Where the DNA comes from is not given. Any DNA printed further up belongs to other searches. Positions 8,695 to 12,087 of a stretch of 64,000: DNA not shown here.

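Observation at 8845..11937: IleRS whose two class-I catalytic signatures appear degenerate (HIGH reads HFGD, KMSKS reads KMRNV)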

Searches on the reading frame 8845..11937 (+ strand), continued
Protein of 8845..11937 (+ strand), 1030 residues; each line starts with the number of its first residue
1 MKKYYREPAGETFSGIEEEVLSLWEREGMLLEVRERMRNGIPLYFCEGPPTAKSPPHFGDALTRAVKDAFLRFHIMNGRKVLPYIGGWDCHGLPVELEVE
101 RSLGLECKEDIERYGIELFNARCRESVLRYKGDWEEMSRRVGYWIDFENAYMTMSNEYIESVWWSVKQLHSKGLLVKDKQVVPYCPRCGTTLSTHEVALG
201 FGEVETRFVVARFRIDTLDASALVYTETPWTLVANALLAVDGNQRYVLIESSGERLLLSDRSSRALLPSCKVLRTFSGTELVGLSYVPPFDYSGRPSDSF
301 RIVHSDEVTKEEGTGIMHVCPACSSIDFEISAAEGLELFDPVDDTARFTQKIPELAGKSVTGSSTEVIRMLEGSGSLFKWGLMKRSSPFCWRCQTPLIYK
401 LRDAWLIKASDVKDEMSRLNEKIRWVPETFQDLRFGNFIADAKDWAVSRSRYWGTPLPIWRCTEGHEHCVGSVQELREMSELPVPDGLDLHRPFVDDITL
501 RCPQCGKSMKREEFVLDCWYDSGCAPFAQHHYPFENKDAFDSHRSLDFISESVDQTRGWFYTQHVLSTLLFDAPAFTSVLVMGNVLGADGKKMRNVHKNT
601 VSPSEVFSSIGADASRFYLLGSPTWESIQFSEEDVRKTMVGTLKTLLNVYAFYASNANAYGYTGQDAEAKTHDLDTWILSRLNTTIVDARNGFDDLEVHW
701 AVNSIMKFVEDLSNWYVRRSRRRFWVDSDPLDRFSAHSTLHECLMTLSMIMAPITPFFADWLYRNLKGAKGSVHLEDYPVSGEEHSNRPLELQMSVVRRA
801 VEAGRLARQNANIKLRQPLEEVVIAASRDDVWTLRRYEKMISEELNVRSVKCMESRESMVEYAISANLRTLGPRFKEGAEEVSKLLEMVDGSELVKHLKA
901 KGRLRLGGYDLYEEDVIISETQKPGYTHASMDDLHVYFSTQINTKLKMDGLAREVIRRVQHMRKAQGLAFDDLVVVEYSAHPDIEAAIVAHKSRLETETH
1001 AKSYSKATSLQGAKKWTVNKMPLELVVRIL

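Call 11: list_cluster_members(proteins=[P0115, P0116, P0117, P0120, P0024, P0062, P0091, P0001, P0015, P0004])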
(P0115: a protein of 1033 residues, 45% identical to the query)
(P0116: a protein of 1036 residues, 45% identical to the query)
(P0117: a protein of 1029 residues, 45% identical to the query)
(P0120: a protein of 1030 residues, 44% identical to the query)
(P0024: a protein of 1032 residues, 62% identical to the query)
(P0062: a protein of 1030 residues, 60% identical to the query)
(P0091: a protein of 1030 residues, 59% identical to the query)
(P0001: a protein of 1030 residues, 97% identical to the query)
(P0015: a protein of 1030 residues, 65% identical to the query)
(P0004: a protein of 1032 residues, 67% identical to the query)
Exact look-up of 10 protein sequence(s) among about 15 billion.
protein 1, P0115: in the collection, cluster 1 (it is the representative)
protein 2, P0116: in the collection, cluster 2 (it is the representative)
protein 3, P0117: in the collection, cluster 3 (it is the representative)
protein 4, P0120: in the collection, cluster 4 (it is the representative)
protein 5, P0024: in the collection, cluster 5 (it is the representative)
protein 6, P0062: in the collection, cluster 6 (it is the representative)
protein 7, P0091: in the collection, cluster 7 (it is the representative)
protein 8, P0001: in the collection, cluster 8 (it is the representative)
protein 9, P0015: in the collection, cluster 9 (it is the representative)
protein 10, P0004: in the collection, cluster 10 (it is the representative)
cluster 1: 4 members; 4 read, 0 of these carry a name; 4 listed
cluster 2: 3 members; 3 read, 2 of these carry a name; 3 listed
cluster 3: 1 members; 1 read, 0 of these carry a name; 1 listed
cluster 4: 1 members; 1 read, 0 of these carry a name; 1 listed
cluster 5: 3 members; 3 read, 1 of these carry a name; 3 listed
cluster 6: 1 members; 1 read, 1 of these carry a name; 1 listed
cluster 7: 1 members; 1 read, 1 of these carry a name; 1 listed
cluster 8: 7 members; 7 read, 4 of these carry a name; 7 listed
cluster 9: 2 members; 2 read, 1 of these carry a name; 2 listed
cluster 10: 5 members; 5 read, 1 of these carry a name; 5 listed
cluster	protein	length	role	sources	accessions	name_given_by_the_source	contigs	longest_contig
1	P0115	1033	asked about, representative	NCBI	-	-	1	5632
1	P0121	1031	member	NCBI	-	-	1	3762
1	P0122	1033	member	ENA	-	-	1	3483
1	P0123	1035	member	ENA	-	-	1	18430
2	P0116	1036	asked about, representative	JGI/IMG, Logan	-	-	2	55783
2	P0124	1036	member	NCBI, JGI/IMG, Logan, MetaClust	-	\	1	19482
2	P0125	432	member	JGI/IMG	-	isoleucyl-tRNA synthetase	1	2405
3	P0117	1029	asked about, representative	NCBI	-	-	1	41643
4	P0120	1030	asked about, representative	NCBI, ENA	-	-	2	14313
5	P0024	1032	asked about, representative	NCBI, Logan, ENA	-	-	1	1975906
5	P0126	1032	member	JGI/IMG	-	isoleucyl-tRNA synthetase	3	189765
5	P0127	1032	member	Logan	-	-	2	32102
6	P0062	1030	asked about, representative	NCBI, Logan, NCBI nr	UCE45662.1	MAG: isoleucine--tRNA ligase [Methanobacteriota archaeon] | MAG: isoleucine--tRNA ligase [Euryarchaeota archaeon]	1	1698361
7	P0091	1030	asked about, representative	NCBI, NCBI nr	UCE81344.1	MAG: isoleucine--tRNA ligase [Methanobacteriota archaeon] | MAG: isoleucine--tRNA ligase [Euryarchaeota archaeon]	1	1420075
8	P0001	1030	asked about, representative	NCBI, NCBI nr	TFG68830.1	MAG: isoleucine--tRNA ligase [Methanomassiliicoccus sp.]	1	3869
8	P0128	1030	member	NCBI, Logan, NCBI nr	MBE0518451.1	MAG: isoleucine--tRNA ligase [Thermoplasmata archaeon] | isoleucine--tRNA ligase [Thermoplasmata archaeon]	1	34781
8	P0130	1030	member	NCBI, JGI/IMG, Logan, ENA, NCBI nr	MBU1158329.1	MAG: isoleucine--tRNA ligase [Candidatus Thermoplasmatota archaeon] | isoleucine--tRNA ligase [Candidatus Thermoplasmatota archaeon]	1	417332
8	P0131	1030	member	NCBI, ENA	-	-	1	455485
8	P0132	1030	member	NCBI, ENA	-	-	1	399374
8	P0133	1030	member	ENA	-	-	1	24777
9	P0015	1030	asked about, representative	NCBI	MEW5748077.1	MAG: isoleucine--tRNA ligase [Candidatus Thermoplasmatota archaeon]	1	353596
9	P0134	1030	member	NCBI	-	-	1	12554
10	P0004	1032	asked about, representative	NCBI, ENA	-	-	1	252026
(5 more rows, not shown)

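Call 12: find_encoding_contigs(protein=P0117, flank=10000, max_places=2)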
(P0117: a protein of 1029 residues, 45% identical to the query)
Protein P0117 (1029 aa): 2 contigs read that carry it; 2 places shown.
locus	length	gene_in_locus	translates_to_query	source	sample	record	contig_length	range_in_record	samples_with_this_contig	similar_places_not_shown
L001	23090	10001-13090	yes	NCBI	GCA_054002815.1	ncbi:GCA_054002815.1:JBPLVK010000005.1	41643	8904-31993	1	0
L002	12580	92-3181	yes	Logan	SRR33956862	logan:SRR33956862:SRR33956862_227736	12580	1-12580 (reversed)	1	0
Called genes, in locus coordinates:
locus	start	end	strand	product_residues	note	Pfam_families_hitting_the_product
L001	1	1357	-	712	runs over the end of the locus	PF06745:ATPase, PF24336:DUF7504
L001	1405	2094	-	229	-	PF00733:Asn_synthase, PF00764:Arginosuc_synth (weak), PF02568:ThiI (faint), PF06508:QueC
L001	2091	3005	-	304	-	PF00294:PfkB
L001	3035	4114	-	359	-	PF05559:DUF763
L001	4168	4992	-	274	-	PF00950:ABC-3, PF01032:FecCD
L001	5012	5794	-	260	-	PF02463:SMC_N (faint), PF00005:ABC_tran, PF13304:AAA_21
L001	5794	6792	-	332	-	PF01297:ZnuA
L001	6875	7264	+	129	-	PF01402:RHH_1, PF08753:NikR_C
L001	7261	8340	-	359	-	PF16927:HisKA_7TM (weak)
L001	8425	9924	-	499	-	PF10633:NPCBM_assoc, PF00924:MS_channel_2nd, PF21082:MS_channel_3rd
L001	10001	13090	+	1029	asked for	PF00133:tRNA-synt_1, PF09334:tRNA-synt_1g, PF01921:tRNA-synt_1f (weak), PF08264:Anticodon_1, PF19302:DUF5915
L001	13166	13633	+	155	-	PF03551:PadR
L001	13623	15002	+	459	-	PF01554:MatE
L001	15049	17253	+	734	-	PF25062:ARM_TT21_N (weak), PF13371:TPR_9 (weak), PF13432:TPR_16 (weak), PF25064:ARM_TT21_5th (weak), PF00515:TPR_1 (weak), PF07719:TPR_2 (weak), PF13424:TPR_12, PF00515:TPR_1, +23 more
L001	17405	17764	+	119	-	PF12802:MarR_2 (weak)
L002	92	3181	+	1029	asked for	PF00133:tRNA-synt_1, PF09334:tRNA-synt_1g, PF01921:tRNA-synt_1f (weak), PF08264:Anticodon_1, PF19302:DUF5915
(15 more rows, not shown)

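Call 13: find_encoding_contigs(protein=P0024, flank=10000, max_places=3)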
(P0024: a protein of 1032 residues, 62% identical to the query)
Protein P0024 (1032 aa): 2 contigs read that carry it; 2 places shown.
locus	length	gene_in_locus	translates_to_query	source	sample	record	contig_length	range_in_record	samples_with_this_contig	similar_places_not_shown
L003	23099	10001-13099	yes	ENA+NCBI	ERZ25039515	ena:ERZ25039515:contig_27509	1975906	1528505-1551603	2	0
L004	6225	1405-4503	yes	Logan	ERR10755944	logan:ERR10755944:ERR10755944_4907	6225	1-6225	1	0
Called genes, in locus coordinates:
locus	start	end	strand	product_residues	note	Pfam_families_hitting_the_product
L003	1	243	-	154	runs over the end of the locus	PF01927:Mut7-C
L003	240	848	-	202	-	PF01872:RibD_C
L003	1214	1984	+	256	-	PF09754:PAC2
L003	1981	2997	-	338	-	PF01137:RTC, PF05189:RTC_insert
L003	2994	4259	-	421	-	PF12832:MFS_1_like, PF07690:MFS_1, PF00083:Sugar_tr, PF07690:MFS_1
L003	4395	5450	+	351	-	PF01699:Na_Ca_ex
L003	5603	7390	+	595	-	PF00999:Na_H_Exchanger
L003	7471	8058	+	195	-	PF06197:DUF998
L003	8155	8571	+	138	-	PF03479:PCC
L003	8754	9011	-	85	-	PF03685:UPF0147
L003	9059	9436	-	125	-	PF01037:AsnC_trans_reg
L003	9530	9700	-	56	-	-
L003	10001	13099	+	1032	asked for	PF00133:tRNA-synt_1, PF09334:tRNA-synt_1g, PF08264:Anticodon_1, PF19302:DUF5915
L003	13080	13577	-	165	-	PF13527:Acetyltransf_9, PF13673:Acetyltransf_10, PF00583:Acetyltransf_1, PF13508:Acetyltransf_7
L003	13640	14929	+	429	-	PF01336:tRNA_anti-codon, PF00152:tRNA-synt_2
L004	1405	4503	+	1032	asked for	PF00133:tRNA-synt_1, PF09334:tRNA-synt_1g, PF08264:Anticodon_1, PF19302:DUF5915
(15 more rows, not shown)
